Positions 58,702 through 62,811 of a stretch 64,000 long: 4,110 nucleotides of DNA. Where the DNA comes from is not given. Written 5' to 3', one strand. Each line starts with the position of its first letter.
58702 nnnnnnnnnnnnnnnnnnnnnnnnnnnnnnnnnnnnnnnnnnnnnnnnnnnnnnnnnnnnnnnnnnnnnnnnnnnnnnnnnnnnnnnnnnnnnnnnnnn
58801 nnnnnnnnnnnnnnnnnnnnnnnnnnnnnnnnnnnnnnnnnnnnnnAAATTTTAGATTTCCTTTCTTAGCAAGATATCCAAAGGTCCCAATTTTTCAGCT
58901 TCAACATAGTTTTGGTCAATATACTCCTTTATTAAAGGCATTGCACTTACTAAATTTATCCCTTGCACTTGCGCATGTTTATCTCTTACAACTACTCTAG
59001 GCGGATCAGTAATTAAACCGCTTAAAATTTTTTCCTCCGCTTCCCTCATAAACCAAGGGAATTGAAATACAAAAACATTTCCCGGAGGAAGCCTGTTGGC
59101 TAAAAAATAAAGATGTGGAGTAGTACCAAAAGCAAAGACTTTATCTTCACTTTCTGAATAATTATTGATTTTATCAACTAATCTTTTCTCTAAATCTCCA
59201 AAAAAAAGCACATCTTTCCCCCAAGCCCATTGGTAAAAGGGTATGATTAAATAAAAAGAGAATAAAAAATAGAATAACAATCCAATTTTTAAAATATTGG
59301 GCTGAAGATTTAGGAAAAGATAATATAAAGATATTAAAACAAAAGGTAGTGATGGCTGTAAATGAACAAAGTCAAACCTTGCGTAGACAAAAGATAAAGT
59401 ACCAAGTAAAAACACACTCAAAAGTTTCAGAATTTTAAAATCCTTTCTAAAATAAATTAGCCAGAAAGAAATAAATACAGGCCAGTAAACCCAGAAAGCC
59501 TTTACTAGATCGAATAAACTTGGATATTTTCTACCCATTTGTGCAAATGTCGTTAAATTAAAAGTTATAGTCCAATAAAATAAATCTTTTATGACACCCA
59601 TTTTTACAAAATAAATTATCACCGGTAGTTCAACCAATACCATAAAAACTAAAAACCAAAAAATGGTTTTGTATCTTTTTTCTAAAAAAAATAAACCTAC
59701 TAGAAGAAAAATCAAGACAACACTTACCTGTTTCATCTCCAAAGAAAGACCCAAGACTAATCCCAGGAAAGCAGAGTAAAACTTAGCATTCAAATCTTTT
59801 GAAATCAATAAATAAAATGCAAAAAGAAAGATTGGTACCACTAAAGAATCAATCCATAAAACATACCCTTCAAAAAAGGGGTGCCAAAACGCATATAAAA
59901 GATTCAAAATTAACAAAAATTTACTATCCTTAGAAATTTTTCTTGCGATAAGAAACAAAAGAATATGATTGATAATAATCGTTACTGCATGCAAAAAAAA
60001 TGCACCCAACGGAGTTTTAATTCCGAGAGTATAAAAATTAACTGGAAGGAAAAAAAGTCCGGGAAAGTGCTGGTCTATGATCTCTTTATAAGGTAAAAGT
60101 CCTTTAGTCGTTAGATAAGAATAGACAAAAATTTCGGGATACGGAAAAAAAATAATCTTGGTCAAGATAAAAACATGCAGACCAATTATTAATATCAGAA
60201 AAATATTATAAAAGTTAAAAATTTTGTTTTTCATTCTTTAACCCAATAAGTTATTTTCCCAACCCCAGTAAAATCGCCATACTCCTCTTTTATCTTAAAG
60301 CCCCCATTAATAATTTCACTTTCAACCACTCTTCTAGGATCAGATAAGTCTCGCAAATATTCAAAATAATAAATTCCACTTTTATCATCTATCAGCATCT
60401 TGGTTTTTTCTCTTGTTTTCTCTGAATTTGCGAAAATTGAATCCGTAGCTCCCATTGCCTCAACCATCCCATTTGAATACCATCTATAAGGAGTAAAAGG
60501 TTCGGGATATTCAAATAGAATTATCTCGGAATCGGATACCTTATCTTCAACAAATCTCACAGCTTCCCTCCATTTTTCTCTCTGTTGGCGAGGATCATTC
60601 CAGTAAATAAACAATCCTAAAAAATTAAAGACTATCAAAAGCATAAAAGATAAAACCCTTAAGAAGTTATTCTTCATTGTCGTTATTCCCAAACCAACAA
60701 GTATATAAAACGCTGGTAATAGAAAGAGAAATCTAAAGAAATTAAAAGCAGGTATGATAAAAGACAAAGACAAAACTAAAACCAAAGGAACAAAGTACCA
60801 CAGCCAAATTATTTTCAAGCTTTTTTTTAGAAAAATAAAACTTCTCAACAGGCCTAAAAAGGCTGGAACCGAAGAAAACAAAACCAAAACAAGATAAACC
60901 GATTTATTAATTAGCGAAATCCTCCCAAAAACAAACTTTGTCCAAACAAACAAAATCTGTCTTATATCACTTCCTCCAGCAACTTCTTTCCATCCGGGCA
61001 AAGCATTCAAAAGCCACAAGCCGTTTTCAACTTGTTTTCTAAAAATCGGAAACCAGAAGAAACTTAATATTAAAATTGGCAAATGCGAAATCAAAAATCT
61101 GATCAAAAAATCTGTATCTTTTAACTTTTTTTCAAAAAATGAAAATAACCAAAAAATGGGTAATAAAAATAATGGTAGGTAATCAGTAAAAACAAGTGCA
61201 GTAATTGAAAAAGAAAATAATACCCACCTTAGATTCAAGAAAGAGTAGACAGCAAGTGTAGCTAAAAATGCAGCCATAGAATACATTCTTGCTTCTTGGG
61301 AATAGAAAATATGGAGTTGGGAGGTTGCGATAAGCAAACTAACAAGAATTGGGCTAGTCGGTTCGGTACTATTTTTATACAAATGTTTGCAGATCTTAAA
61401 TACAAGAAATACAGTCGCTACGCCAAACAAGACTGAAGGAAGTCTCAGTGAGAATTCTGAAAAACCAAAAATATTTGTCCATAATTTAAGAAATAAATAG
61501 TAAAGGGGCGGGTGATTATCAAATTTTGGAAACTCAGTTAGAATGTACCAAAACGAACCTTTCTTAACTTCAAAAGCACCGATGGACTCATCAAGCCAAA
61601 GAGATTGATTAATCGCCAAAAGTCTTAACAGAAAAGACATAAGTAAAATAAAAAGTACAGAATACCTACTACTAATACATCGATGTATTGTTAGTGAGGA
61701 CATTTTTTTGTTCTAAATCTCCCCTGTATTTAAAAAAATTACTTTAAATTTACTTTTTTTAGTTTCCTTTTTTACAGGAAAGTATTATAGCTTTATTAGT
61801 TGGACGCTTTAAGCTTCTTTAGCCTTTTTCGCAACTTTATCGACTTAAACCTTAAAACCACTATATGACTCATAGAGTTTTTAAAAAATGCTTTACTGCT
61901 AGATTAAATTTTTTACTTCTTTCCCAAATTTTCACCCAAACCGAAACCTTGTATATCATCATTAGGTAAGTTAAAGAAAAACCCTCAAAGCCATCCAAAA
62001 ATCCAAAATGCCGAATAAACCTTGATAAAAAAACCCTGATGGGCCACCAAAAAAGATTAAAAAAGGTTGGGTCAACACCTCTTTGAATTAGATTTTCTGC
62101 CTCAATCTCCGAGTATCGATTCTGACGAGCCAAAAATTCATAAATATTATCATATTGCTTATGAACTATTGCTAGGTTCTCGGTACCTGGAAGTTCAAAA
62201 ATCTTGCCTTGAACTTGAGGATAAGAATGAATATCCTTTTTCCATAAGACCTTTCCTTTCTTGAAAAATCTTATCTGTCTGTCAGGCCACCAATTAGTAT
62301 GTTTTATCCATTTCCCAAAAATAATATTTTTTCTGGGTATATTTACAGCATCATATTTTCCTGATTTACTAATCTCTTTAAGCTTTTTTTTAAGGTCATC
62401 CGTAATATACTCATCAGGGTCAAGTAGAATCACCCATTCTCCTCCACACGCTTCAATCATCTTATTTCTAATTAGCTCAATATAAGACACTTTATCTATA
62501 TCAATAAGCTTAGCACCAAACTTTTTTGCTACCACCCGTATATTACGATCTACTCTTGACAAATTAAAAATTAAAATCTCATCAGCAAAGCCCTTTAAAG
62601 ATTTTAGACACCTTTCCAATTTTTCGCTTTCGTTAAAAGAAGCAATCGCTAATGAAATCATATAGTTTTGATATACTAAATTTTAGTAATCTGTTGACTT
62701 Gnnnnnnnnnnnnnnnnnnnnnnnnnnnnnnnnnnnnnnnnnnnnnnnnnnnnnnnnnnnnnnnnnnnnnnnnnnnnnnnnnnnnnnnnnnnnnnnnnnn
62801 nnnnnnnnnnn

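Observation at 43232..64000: A 21-kb co-directional surface-glycan factory with a polyprenol-P priming enzyme, Wzy_C ligase and three GT-C enzymes, plus a satellite locus at 1..6185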

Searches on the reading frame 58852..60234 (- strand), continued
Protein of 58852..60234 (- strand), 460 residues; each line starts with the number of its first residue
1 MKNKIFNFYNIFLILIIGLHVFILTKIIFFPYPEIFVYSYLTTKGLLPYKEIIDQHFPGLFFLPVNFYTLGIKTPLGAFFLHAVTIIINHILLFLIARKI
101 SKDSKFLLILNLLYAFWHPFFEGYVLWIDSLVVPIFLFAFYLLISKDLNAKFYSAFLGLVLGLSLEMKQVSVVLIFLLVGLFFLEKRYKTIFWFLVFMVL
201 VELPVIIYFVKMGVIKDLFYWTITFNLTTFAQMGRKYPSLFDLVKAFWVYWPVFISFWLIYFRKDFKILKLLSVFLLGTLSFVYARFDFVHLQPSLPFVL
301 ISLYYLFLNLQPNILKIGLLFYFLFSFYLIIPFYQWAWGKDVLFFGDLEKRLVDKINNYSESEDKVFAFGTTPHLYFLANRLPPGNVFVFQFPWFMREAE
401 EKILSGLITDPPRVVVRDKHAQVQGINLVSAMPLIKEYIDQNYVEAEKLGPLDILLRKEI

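Call 45: search_solved_structures(query=L004:5909-6613:+, max_evalue=0.001)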
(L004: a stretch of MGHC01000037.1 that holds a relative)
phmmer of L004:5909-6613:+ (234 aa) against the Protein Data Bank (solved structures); distinct sequences matched with E-value up to 0.001: 17.
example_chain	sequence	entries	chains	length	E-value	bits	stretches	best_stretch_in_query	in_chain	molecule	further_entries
5mlz_A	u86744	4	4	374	9.2e-19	71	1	2-212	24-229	Dolichol monophosphate mannose synthase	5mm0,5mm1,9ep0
9bhc_C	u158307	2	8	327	1e-14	57.8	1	3-115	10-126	Undecaprenyl-phosphate 4-deoxy-4-formamido-L-arabinose transferase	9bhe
8vxh_A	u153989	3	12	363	1.3e-14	57.4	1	3-115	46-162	Undecaprenyl-phosphate 4-deoxy-4-formamido-L-arabinose transferase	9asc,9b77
9hwj_A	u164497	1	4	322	2.5e-13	53.3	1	3-116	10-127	Undecaprenyl-phosphate 4-deoxy-4-formamido-L-arabinose transferase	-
5ekp_C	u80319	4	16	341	3.5e-13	52.8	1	3-118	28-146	Uncharacterized glycosyltransferase sll0501 | Glycosyltransferase sll0501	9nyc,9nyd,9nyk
5eke_A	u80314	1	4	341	3.5e-13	52.8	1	3-118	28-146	Uncharacterized glycosyltransferase sll0501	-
9nye_A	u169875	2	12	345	3.6e-13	52.7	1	3-118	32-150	Glycosyltransferase sll0501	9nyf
6p61_A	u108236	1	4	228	4.7e-09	39.3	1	3-104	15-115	Glycosyltransferase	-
5hea_A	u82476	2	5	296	7.8e-08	35.3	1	2-112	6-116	Putative glycosyltransferase (GalT1)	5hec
5tze_C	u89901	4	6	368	1.3e-06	31.3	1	3-98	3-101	Glycosyl transferase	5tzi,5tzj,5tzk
5tz8_A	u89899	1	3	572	2.2e-06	30.5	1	3-97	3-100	Glycosyl transferase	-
3bcv_A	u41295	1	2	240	1.1e-05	28.3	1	3-114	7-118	Putative glycosyltransferase protein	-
6yv7_B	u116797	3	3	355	3.3e-05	26.7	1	4-97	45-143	Glycosyl transferase, family 2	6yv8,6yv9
6yv7_A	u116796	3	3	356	3.3e-05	26.7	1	4-97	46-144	Glycosyl transferase, family 2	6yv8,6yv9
9jma_A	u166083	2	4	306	0.00016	24.5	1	1-116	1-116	GalNAc(5)-diNAcBac-PP-undecaprenol beta-1,3-glucosyltransferase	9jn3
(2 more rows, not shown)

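Call 89: search_solved_structures(query=A6, max_evalue=1)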
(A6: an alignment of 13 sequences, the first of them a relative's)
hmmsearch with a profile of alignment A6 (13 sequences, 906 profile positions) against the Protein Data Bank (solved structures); distinct sequences matched with E-value up to 1: 0.

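Call 93: search_protein_families(library=ncbifam, proteins=[L004:5909-6613:+, L013:6844-7512:+], max_evalue=0.00001)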
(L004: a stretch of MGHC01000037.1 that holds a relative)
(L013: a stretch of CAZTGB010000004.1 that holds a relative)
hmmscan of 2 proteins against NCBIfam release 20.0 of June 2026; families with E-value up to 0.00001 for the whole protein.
L004:5909-6613:+ (234 aa): 15 families
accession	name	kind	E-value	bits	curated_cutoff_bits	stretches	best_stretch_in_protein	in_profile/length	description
TIGR04182.1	glyco_TIGR04182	equivalog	5.5e-33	114.6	325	1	4-230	3-217/293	S-layer glycoprotein N-glycosyltransferase AglJ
NF058614.1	PPMAGASynPpgS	equivalog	2.2e-23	82.9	370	1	5-213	4-205/226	polyprenyl-phospho-N-acetylgalactosaminyl synthase PpgS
NF007986.1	PRK10714.1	equivalog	3e-18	65.9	529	1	3-120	8-129/316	undecaprenyl-phosphate 4-deoxy-4-formamido-L-arabinose transferase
NF047588.1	GlcsyltransPgfSStrep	equivalog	6.6e-17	61.7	500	1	1-120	1-124/308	glycosyltransferase PgfS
NF041391.1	DPhHxTase_Halo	equivalog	2e-15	56.3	375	1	9-207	3-186/213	dolichyl-phosphate hexose transferase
TIGR03937.1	PgaC_IcaA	equivalog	9.9e-15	54.4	422.3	1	3-104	47-149/407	poly-beta-1,6-N-acetyl-D-glucosamine synthase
TIGR04283.1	glyco_like_mftF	equivalog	5.7e-14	52.2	182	1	3-106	1-97/221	TIGR04283 family arsenosugar biosynthesis glycosyltransferase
NF010496.0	PRK13915.1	equivalog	4.6e-13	48.9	262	1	3-106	33-143/307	glucosyl-3-phosphoglycerate synthase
NF007482.0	PRK10073.1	equivalog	1.5e-11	43.9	423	1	3-103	8-108/334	glycosyltransferase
NF041875.1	EPS_EpsD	equivalog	4.4e-11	42.8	370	1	3-96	1-95/325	exopolysaccharide biosynthesis glycosyltransferase EpsD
TIGR03965.1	mycofact_glyco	equivalog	8.5e-10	38.1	280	1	4-95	77-169/467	mycofactocin biosynthesis glycosyltransferase MftF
NF047683.1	TeichurnBiosyTuaG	equivalog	3.5e-09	36.7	400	1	3-102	8-108/252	teichuronic acid biosynthesis protein TuaG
TIGR03111.1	glyc2_xrt_Gpos1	hypoth_equivalog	3.1e-06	26.2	363.95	1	4-97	52-148/439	TIGR03111 family XrtG-associated glycosyltransferase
NF041865.1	EpsU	equivalog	3.9e-06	26.1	700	1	4-93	42-135/394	exopolysaccharide biosynthesis GT2 family glycosyltransferase EpsU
NF053739.1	GlytfEpsEBac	equivalog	8.4e-06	25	450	0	3-90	3-92/265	glycosyltransferase EpsE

L013:6844-7512:+ (222 aa): 6 families
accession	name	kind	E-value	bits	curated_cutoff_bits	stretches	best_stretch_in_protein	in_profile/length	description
TIGR01983.1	UbiG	equivalog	2.2e-08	33.7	102.95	1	32-122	52-151/228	bifunctional 2-polyprenyl-6-hydroxyphenol methylase/3-demethylubiquinol 3-O-methyltransferase UbiG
NF045667.1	MTase_DVU1556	equivalog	2.3e-08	33.8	155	1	31-122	24-119/213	DVU_1556 family methyltransferase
TIGR04345.1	ovoA_Cterm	equivalog_domain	2.8e-08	33.6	170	0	86-123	133-170/242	putative 4-mercaptohistidine N1-methyltransferase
NF043040.1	corrin_prot_MT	hypoth_equivalog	4.7e-07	29.5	180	1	27-123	36-148/216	corrinoid protein-associated methyltransferase CpaM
TIGR02072.1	BioC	equivalog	5e-07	29.8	184.95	1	30-122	35-132/244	malonyl-ACP O-methyltransferase BioC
TIGR02021.1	BchM-ChlM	equivalog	7.8e-06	25.4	158.9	1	24-116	47-149/218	magnesium protoporphyrin IX methyltransferase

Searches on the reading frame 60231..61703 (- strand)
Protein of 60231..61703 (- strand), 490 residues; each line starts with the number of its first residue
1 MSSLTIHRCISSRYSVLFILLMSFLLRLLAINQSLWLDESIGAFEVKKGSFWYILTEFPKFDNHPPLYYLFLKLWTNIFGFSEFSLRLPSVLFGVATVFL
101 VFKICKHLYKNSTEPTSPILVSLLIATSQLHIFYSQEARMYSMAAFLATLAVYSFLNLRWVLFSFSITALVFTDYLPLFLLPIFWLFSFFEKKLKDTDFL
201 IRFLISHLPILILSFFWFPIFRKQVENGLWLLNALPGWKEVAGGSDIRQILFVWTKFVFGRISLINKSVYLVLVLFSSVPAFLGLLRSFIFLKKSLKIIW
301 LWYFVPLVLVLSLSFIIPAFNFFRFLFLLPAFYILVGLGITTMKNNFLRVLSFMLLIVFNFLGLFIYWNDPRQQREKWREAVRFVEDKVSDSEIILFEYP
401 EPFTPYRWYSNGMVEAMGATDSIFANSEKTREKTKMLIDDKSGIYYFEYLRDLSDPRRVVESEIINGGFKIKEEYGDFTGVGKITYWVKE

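Call 8: search_protein_families(library=pfam, proteins=[window:60231-61703:-], max_evalue=0.01)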
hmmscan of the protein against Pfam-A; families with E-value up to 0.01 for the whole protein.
window:60231-61703:- (490 aa): 1 family
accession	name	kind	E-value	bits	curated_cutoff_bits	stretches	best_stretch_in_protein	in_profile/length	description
PF13231.12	PMT_2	-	2.2e-09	38.2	26.1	1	63-191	1-132/160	Dolichyl-phosphate-mannose-protein mannosyltransferase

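Call 17: find_encoding_contigs(protein=window:60231-61703:-, flank=10000, max_places=3)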
Protein window:60231-61703:- (490 aa): no gene with exactly this product is on record in the collection.

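Call 21: search_protein_families(library=ncbifam, proteins=[window:60231-61703:-], max_evalue=0.01)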
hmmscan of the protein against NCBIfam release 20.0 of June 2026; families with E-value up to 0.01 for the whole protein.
window:60231-61703:- (490 aa): 2 families
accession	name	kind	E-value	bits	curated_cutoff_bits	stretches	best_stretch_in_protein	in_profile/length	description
NF052499.1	MnslTaseMT1671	equivalog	2.7e-06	26.1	900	1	20-378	34-385/523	mannosyltransferase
TIGR03663.1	TIGR03663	subfamily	3.6e-06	26.3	126.25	1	15-183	3-171/435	flippase activity-associated protein Agl23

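Call 62: search_solved_structures(query=A5, max_evalue=10)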
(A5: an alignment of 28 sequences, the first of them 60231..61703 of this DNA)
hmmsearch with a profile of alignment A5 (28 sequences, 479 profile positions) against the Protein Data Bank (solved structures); distinct sequences matched with E-value up to 10: 1.
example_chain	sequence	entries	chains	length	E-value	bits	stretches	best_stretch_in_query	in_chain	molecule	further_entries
9qks_G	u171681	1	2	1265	0.32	13.2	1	318-400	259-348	ESX secretion system protein YukB,Green fluorescent protein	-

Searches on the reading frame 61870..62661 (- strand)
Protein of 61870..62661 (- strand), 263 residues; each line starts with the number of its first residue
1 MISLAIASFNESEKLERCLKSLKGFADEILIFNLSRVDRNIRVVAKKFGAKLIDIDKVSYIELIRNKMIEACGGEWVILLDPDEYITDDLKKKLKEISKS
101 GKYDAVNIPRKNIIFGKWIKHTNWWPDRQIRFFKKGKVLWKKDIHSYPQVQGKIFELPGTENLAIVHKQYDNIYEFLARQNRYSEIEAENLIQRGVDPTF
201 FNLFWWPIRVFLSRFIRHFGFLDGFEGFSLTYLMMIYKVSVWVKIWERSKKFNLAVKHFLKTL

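Call 8: search_protein_families(library=pfam, proteins=[window:61870-62661:-], max_evalue=0.01)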
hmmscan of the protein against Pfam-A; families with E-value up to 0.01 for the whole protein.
window:61870-62661:- (263 aa): 1 family
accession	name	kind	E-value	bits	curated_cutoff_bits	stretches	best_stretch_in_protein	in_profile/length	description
PF00535.33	Glycos_transf_2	-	4.4e-11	43.4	23.3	1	3-145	1-150/168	Glycosyl transferase family 2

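Call 16: find_encoding_contigs(protein=window:61870-62661:-, flank=10000, max_places=3)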
Protein window:61870-62661:- (263 aa): no gene with exactly this product is on record in the collection.

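Call 21: search_protein_families(library=ncbifam, proteins=[window:61870-62661:-], max_evalue=0.01)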
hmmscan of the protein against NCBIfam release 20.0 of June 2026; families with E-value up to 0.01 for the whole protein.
window:61870-62661:- (263 aa): 3 families
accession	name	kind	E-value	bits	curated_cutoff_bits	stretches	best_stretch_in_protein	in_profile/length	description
TIGR04195.1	S_glycosyl_SunS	equivalog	3.2e-13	49.3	350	1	2-182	59-236/421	SunS family peptide S-glycosyltransferase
NF007482.0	PRK10073.1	equivalog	0.0006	18.9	423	1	2-106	8-118/334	glycosyltransferase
TIGR04283.1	glyco_like_mftF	equivalog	0.0052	16.4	182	1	2-103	1-102/221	TIGR04283 family arsenosugar biosynthesis glycosyltransferase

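Call 103: search_solved_structures(query=window:61873-62661:-, max_evalue=0.001)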
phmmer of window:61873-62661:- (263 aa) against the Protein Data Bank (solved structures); distinct sequences matched with E-value up to 0.001: 4.
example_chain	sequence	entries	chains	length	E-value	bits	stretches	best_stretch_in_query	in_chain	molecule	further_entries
22ao_A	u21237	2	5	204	2.1e-11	47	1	2-186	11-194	GmaR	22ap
7msk_A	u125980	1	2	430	1.4e-10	44.3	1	2-181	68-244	Glyco_trans_2-like domain-containing protein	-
7msp_A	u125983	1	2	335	1.6e-08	37.5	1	3-175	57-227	SPbeta prophage-derived glycosyltransferase SunS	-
7msn_A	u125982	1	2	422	2.7e-08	36.8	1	3-176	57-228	SPbeta prophage-derived glycosyltransferase SunS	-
